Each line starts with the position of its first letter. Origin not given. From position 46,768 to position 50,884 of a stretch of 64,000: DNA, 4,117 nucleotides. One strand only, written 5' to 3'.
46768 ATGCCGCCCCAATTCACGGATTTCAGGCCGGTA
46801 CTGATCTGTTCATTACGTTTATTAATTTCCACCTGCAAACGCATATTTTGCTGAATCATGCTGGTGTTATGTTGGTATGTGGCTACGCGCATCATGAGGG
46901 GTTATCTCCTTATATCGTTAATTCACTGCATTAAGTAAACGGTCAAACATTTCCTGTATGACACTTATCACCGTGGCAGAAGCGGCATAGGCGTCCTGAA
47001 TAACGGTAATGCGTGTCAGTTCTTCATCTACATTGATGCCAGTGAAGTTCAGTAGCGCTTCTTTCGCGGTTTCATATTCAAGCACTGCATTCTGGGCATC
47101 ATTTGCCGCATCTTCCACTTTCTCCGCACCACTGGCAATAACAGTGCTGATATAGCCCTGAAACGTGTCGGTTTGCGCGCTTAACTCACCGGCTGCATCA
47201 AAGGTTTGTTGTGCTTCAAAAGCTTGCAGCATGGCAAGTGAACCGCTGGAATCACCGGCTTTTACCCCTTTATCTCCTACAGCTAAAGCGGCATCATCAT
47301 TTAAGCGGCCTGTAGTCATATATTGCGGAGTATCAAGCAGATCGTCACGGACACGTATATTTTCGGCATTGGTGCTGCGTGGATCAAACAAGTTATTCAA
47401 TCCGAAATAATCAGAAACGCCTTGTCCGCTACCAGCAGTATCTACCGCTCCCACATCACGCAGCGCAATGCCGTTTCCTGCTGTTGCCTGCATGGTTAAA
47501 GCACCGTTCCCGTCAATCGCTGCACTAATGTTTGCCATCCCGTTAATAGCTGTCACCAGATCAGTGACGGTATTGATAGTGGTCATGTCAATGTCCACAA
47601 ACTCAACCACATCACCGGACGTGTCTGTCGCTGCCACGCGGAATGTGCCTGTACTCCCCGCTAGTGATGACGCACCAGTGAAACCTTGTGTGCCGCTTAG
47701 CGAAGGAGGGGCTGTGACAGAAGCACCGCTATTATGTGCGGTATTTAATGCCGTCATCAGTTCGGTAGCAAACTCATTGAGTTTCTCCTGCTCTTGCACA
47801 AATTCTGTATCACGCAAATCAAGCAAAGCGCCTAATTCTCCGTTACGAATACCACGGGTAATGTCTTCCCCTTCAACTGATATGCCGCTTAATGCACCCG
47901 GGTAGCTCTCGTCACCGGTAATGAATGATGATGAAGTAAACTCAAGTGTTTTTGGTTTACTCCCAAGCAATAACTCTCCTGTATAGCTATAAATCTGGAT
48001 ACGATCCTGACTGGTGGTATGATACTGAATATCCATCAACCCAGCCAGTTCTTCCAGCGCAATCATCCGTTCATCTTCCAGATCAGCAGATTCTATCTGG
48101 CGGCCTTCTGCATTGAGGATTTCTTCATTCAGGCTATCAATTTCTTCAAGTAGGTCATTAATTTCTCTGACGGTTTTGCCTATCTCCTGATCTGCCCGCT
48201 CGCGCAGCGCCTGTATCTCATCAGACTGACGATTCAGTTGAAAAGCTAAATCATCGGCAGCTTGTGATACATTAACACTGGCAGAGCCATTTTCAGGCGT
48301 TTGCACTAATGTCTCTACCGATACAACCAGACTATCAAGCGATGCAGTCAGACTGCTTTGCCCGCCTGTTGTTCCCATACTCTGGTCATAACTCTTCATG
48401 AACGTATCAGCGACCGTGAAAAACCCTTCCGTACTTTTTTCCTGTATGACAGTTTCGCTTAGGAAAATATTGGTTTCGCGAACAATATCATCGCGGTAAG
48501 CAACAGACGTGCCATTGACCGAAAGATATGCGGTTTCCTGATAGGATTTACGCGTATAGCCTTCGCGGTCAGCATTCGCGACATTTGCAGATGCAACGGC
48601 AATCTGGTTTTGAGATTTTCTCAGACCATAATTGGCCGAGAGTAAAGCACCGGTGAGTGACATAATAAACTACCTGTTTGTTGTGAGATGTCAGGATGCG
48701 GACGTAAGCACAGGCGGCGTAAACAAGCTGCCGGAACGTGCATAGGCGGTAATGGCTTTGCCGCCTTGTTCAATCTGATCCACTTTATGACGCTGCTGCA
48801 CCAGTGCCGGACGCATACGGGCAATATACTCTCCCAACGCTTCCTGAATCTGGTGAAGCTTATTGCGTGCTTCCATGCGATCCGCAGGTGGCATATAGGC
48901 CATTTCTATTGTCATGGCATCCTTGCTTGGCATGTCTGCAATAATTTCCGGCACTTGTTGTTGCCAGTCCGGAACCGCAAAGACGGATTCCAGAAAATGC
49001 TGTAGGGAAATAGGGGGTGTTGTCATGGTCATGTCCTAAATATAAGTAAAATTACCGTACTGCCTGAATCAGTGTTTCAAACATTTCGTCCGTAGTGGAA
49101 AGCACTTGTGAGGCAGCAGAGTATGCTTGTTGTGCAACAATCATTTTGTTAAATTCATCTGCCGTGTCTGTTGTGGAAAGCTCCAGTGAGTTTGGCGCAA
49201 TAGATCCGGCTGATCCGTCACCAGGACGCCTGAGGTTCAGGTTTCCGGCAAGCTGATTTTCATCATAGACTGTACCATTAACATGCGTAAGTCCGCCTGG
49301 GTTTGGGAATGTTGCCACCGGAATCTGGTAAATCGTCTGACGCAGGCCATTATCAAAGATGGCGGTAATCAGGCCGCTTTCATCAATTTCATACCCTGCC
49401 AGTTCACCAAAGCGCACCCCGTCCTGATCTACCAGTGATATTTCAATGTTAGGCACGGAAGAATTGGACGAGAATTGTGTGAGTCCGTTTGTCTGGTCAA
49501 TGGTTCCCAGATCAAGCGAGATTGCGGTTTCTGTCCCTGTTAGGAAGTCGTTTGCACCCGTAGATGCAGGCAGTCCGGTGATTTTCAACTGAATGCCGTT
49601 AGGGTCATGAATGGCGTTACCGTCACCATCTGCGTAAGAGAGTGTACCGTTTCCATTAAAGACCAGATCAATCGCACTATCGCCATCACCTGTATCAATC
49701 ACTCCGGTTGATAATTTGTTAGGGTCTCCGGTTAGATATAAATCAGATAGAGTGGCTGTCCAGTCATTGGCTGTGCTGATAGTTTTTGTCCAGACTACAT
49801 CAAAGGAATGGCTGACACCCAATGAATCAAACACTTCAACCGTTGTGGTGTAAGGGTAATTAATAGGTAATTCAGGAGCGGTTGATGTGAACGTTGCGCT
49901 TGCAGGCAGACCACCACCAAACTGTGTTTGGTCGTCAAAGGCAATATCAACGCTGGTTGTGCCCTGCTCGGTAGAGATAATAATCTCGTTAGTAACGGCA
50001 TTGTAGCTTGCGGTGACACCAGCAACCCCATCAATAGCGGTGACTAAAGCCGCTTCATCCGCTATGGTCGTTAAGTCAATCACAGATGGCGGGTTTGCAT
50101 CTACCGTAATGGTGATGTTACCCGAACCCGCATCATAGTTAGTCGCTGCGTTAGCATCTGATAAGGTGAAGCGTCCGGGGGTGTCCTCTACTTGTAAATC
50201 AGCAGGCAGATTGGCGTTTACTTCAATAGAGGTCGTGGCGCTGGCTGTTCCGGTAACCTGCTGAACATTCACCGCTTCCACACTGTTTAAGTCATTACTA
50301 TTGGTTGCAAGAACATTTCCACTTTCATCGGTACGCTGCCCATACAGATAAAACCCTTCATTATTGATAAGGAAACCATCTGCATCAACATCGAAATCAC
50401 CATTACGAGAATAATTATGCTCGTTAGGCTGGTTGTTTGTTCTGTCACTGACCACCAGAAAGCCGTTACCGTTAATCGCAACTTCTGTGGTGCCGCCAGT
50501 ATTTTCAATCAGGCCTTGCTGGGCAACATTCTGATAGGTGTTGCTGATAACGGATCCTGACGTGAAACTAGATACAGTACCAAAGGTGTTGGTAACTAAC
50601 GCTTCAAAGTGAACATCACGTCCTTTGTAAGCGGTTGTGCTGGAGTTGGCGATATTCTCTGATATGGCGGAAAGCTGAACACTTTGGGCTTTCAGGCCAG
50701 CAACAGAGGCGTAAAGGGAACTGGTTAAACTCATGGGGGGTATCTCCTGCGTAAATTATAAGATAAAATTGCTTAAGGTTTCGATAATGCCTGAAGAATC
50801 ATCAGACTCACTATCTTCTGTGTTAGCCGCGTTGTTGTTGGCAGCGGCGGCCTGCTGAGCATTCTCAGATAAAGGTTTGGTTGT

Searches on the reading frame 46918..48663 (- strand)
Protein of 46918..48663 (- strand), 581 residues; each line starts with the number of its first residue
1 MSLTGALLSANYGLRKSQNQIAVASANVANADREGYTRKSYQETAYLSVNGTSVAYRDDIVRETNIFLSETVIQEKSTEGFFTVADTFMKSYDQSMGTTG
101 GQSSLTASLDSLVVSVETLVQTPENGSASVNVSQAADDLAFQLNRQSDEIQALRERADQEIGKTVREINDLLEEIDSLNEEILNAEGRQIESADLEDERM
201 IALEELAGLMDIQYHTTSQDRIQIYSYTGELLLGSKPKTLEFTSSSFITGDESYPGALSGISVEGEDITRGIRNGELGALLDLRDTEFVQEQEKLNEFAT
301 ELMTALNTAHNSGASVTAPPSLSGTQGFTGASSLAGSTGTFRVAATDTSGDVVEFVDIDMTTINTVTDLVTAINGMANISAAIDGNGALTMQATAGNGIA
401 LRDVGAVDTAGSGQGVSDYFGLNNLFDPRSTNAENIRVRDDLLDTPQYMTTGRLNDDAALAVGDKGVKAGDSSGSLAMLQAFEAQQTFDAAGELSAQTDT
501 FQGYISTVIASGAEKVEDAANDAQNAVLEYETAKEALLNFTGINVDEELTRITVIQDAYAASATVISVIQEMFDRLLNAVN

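Call 56: search_protein_families(library=pfam, proteins=[window:46918-48663:-], max_evalue=1e-8)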
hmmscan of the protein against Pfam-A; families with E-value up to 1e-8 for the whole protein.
window:46918-48663:- (581 aa): 1 family
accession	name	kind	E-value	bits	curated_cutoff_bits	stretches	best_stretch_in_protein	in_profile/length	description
PF22638.1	FlgK_D1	-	1.3e-36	126.8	28.6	1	95-316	7-224/233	Flagellar hook-associated protein FlgK helical domain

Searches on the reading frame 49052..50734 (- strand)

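Call 56: search_protein_families(library=pfam, proteins=[window:49052-50734:-], max_evalue=1e-8)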
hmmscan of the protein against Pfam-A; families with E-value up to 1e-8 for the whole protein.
window:49052-50734:- (560 aa): 3 families
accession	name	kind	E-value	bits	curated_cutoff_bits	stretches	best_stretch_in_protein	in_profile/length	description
PF07559.19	FlgE_D2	-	1.8e-12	48.4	22.7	1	284-430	11-137/142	Flagellar basal body protein FlaE D2 domain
PF06429.18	Flg_bbr_C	-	1.8e-10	40.6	23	1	515-557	3-45/46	Flagellar basal body rod FlgEFG protein C-terminal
PF22692.1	LlgE_F_G_D1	-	3.8e-09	37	27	1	86-172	1-56/64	Flagellar hook protein FlgE/F/G D1 domain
